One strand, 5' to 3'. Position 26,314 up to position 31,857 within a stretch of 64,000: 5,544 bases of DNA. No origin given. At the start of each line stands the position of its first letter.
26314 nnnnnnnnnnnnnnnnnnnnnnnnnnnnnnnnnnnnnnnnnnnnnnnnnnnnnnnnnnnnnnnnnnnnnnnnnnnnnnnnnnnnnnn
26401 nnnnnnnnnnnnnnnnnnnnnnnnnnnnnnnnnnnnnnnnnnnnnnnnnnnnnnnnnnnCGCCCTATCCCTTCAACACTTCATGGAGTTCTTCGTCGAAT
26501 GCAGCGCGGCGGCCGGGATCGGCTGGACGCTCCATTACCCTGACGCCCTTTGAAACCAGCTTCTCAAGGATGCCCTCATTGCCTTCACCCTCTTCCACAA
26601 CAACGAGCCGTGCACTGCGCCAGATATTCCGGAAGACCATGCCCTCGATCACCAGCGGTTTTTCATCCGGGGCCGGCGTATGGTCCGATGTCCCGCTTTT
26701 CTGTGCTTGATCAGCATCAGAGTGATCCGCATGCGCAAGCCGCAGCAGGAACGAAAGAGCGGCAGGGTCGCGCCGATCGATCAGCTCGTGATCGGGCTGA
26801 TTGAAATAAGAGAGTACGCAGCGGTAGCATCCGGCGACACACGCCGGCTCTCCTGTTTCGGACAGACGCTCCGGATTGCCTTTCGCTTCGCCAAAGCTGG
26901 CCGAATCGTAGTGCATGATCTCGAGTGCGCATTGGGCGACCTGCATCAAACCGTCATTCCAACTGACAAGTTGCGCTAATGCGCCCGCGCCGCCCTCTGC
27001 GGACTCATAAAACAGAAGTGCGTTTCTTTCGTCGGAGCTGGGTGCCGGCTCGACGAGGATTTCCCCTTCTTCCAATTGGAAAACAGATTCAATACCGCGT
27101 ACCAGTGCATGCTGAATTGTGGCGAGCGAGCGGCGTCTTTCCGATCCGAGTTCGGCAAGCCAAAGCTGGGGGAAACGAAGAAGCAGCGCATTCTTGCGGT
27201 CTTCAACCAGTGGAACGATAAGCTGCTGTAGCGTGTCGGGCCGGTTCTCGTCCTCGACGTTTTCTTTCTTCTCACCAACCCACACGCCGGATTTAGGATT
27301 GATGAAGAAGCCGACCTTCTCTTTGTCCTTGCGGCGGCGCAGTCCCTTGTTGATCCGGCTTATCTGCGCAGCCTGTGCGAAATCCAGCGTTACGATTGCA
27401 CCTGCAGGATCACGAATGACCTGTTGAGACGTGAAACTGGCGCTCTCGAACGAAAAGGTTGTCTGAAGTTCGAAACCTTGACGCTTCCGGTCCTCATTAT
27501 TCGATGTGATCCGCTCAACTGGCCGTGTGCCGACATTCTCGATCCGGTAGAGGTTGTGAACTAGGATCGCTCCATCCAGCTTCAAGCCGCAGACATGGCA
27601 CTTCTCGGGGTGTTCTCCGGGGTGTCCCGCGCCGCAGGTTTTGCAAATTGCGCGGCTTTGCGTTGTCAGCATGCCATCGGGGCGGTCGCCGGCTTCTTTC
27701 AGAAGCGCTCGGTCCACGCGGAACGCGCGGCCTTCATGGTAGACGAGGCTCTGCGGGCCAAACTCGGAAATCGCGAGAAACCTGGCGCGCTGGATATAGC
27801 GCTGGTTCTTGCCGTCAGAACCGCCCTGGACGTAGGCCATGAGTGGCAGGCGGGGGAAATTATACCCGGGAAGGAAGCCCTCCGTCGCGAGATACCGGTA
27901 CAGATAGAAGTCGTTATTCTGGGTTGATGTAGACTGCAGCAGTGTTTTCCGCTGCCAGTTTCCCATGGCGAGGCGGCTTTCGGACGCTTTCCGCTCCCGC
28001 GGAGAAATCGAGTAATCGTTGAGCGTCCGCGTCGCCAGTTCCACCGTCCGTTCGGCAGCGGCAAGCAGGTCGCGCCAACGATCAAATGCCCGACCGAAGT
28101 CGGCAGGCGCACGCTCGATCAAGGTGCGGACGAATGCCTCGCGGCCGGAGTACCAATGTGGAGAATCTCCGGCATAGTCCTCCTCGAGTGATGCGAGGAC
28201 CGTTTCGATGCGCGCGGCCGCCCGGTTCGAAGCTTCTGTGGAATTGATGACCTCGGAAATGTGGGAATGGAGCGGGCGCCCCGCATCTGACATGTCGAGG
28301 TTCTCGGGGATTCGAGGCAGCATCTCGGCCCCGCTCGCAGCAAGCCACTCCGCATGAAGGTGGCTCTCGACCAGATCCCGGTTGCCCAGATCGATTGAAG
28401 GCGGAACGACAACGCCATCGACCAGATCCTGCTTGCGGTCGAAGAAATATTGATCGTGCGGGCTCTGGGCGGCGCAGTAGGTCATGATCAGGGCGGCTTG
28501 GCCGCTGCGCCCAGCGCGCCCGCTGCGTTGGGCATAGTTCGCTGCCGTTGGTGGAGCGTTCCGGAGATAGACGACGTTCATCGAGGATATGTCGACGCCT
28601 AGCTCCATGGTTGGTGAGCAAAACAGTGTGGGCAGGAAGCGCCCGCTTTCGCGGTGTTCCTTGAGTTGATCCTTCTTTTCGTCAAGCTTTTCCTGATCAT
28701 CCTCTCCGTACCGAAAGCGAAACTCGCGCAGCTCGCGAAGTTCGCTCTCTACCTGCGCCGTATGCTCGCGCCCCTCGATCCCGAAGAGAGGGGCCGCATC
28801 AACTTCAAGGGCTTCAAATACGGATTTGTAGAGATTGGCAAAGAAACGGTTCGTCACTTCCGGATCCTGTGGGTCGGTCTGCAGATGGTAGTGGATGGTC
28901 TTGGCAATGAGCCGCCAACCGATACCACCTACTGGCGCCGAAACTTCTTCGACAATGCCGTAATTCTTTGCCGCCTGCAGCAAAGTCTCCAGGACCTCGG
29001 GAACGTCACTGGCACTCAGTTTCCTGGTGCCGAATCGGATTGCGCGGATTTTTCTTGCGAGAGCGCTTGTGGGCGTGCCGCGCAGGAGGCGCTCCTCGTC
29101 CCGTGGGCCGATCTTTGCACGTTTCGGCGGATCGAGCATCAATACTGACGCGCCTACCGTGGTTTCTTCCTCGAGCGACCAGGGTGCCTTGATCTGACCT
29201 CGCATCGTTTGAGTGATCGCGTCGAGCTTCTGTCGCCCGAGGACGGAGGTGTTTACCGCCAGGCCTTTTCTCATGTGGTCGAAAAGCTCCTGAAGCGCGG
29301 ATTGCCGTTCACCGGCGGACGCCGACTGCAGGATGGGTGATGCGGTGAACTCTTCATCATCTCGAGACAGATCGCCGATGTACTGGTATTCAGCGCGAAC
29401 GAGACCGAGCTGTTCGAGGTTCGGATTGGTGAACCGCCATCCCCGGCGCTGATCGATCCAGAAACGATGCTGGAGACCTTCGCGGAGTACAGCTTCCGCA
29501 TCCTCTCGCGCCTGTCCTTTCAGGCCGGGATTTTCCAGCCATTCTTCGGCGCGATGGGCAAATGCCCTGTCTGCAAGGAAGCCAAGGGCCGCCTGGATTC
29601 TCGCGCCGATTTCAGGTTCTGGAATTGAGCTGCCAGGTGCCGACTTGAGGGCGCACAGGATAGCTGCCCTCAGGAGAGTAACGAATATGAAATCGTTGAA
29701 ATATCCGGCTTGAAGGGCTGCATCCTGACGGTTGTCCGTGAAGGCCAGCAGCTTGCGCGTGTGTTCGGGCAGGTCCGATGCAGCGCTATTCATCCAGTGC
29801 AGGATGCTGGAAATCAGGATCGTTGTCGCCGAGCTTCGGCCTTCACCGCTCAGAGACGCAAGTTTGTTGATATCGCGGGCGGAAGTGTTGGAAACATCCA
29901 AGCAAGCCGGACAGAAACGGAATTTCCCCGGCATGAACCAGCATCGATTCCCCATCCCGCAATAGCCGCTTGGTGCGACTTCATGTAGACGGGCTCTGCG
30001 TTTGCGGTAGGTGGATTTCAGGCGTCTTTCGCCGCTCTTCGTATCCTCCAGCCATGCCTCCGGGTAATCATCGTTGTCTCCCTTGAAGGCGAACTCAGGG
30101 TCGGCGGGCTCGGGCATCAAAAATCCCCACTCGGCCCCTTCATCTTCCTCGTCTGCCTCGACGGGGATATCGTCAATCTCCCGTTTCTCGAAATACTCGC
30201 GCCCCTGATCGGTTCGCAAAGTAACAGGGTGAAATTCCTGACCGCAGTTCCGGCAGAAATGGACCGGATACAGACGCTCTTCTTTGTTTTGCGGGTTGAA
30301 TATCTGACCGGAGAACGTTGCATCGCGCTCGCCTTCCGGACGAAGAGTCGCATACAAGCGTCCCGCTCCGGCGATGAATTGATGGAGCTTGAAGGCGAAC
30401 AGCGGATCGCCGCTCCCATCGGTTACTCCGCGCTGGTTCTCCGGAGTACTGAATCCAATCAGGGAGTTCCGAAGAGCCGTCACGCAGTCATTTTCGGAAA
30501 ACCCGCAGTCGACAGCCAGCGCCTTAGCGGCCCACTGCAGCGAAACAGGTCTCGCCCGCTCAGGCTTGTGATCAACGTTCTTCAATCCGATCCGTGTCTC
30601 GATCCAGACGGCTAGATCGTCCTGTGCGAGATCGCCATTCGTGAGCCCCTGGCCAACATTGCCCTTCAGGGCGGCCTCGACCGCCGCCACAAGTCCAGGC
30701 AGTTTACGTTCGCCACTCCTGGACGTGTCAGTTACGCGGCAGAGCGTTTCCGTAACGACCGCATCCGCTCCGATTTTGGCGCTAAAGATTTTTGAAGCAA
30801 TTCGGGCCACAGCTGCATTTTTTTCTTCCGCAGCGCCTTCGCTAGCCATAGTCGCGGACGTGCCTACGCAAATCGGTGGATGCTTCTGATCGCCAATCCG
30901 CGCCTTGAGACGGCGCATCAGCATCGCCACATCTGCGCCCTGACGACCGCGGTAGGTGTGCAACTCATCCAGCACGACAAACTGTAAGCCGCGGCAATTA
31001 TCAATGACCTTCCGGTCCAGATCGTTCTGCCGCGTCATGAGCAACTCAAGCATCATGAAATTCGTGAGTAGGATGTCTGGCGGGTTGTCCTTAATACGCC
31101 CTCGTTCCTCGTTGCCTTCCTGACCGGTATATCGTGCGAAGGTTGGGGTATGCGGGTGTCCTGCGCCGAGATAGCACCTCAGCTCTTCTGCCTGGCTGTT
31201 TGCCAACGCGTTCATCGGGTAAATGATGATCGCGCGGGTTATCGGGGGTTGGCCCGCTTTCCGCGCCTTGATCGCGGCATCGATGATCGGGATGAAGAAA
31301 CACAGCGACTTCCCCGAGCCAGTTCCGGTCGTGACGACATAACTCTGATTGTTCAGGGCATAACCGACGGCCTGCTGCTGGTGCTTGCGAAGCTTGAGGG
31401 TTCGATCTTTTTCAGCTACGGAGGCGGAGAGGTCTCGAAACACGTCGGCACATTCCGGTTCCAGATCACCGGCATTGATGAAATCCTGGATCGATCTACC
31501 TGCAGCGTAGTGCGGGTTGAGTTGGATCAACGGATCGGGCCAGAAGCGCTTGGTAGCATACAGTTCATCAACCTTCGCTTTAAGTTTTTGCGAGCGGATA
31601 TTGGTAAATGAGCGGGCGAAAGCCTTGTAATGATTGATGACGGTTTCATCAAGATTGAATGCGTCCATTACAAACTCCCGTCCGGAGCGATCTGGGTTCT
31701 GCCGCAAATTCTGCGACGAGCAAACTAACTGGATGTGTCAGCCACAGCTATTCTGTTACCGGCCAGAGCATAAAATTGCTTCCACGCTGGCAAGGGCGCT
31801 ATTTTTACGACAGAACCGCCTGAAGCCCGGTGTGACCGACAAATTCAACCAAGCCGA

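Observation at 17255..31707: DISARM-class-1-like defence operon with a fused helicase/DUF1998 protein and an HNH nuclease plus unknown protein in place of the PLD gene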

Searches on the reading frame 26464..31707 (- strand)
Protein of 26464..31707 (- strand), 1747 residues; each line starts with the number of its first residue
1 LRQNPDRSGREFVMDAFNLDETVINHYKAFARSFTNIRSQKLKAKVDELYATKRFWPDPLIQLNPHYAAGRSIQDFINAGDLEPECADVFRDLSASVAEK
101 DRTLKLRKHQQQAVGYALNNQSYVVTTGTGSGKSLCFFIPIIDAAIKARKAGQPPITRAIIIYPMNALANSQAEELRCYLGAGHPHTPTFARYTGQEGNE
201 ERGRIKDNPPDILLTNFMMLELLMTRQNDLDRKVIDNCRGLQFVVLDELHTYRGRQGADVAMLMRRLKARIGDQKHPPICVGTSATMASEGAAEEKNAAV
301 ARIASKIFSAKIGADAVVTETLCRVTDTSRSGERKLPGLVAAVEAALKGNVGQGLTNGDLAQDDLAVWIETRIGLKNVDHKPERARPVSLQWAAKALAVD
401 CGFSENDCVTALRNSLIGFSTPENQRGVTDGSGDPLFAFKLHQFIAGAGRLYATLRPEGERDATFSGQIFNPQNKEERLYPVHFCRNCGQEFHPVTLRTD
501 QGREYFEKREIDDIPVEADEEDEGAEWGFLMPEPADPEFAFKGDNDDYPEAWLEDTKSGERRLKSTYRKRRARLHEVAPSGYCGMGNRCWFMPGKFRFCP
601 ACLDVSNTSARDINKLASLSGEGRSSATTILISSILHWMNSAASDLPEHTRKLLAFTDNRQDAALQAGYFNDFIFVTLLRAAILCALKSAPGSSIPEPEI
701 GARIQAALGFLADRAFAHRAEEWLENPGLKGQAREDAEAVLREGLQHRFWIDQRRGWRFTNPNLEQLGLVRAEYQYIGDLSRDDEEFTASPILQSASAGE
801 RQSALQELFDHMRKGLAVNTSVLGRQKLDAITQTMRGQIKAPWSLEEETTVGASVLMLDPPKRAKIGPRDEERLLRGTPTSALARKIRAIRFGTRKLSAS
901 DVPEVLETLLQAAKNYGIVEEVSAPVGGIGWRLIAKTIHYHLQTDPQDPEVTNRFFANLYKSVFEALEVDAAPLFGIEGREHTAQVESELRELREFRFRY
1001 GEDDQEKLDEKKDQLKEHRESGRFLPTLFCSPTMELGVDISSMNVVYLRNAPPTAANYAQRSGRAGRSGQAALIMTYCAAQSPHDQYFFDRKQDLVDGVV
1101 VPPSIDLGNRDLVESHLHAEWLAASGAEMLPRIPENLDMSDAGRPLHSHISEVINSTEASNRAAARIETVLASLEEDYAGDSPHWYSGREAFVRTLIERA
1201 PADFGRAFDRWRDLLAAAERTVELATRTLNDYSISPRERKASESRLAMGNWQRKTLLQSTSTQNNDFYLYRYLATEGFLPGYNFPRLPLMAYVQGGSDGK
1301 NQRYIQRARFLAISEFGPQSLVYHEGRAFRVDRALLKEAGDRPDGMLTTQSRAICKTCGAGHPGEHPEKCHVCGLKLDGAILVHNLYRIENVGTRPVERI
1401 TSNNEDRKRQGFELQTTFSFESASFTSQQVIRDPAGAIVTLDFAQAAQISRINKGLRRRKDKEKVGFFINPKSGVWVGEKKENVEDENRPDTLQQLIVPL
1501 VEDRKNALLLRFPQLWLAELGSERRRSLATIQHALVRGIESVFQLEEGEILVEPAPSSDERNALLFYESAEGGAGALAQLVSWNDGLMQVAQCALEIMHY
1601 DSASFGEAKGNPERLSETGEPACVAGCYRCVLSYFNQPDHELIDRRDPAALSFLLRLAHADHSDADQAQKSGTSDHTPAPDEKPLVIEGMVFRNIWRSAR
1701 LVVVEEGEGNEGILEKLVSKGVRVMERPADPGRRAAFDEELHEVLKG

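Call 3: search_protein_families(library=pfam, proteins=[window:26464-31707:-], max_evalue=0.01)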
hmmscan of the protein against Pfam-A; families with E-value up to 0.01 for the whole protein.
window:26464-31707:- (1747 aa): 5 families
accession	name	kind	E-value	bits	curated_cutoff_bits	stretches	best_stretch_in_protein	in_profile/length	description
PF00270.35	DEAD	-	2.5e-25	89.6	26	1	108-289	2-162/167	DEAD/DEAH box helicase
PF09369.15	MZB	-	1e-08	36.2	24.2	1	1532-1631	2-80/80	MrfA Zn-binding domain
PF00271.37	Helicase_C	-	1.7e-08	35.1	23.5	1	988-1069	32-110/110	Helicase conserved C-terminal domain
PF04851.21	ResIII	-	6.5e-06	26.6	22.5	1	104-287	2-162/164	Type III restriction enzyme, res subunit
PF07517.20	SecA_DEAD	-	0.0041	16.8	24.6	1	23-149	19-119/290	SecA DEAD-like domain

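Call 4: search_protein_families(library=padloc, proteins=[window:26464-31707:-], max_evalue=0.01)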
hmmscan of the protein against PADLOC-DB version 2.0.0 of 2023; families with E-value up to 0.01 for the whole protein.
window:26464-31707:- (1747 aa): 28 families (the best 25 are shown)
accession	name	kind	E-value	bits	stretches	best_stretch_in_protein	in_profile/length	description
PDLC00013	DruE1|DruE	-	6.4e-88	294.1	4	945-1670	1012-1688/1776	SNF2 family N-terminal domain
PDLC00037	DruE3|DruE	-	4.5e-82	274.7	2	36-689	26-674/2055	SNF2 family N-terminal domain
PDLC00014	DruE2|DruE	-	1.2e-76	256.3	4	205-689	312-840/1928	SNF2 family N-terminal domain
PDLC00015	DruE2|DruE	-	2.8e-73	245.4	4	201-690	290-801/1887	SNF2 family N-terminal domain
PDLC00035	DruE3|DruE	-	2.1e-65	219.2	2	108-297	105-309/1460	SNF2 family N-terminal domain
PDLC00051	DruE4|DruE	-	4.3e-65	218.1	4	202-687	275-772/1829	SNF2 family N-terminal domain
PDLC00036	DruE3|DruE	-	9.7e-52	173.4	2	108-291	95-289/2023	SNF2 family N-terminal domain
PDLC02896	DpdJ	-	2.6e-28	96.3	3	202-288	329-413/1487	DpdJ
PDLC02503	BrxHI|BrxHII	-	2.3e-21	73.8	2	100-287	19-194/698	BrxHI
PDLC03960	SngC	-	1e-20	72.1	2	73-295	13-203/720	-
PDLC02501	BrxHI|BrxHII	-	4.7e-16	56.1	2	105-288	23-196/925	BrxHI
PDLC02569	DrmA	-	1.3e-15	54.3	2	1009-1097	818-901/1095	DrmA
PDLC02570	DrmA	-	4.3e-14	49.8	2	1021-1100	578-656/851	DrmA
PDLC02893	DpdJ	-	1.3e-12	44.5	1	207-288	346-424/876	DpdJ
PDLC02898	DpdJ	-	2.4e-11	41.1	1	207-289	346-425/506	DpdJ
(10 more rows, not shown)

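Call 5: search_protein_families(library=ncbifam, proteins=[window:26464-31707:-], max_evalue=0.01)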
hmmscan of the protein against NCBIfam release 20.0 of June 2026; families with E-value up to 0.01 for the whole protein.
window:26464-31707:- (1747 aa): 20 families
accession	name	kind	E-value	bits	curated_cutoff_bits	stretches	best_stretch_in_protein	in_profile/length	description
TIGR03817.1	DECH_helic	hypoth_equivalog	6.2e-38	130.5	874.1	2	105-296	36-213/742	helicase/secretion neighborhood putative DEAH-box helicase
NF041067.1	DpdJ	equivalog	3.3e-25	88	800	2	202-289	322-407/1482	protein DpdJ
TIGR04121.1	DEXH_lig_assoc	equivalog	1.8e-21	75.6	850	1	101-322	9-220/804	ligase-associated DNA damage response DEXH box helicase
NF010338.0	PRK13767.1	equivalog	1.9e-13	49.6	849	1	93-288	19-219/877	ATP-dependent helicase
NF007284.0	PRK09751.1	equivalog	9e-10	36.4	1496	1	110-288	34-218/1538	ATP-dependent helicase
NF053631.1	RNA_helic_CshA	equivalog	2e-09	36.9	646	1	109-248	25-149/434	degradosome RNA helicase CshA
NF053636.1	DDHlcsCsdAPsy1082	equivalog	4e-09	35.5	890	1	110-179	30-97/512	DEAD/DEAH box helicase CsdA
TIGR03158.1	cas3_cyano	exception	2e-07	30.5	69.1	1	122-266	16-171/357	type I-D CRISPR-associated helicase Cas3'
NF008394.0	PRK11192.1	equivalog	3e-06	26.3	507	0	108-173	28-92/441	ATP-dependent RNA helicase SrmB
TIGR00614.1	recQ_fam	subfamily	4.1e-06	25.8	219.8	1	105-142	11-48/470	RecQ family ATP-dependent DNA helicase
NF041063.1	DpdF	equivalog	5.4e-06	25.3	550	1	110-207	145-237/813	protein DpdF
TIGR01389.1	recQ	equivalog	1.6e-05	23.5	640.2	0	106-142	14-50/591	DNA helicase RecQ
NF053711.1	RNA_heli_RhlE1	exception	2.3e-05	23.3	750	0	110-207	28-123/434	RNA helicase RhlE1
NF008744.0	PRK11776.1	equivalog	0.0003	19.5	524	0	108-178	29-94/460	ATP-dependent RNA helicase DbpA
NF007882.0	PRK10590.1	equivalog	0.00078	18.5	743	1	108-179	26-98/456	ATP-dependent RNA helicase RhlE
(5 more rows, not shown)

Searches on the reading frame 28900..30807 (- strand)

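Call 37: search_protein_families(library=pfam, proteins=[window:28900-30807:-], max_evalue=10)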
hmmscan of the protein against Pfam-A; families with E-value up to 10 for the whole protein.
window:28900-30807:- (636 aa): 2 families
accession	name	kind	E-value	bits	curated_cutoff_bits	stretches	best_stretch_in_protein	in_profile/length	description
PF13001.13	ECM29_N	-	0.25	10.5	22.3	1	316-394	111-189/497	Proteasome component ECM29, N-terminal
PF13240.11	Zn_Ribbon_1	-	2.7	8.4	25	0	184-191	15-22/23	zinc-ribbon domain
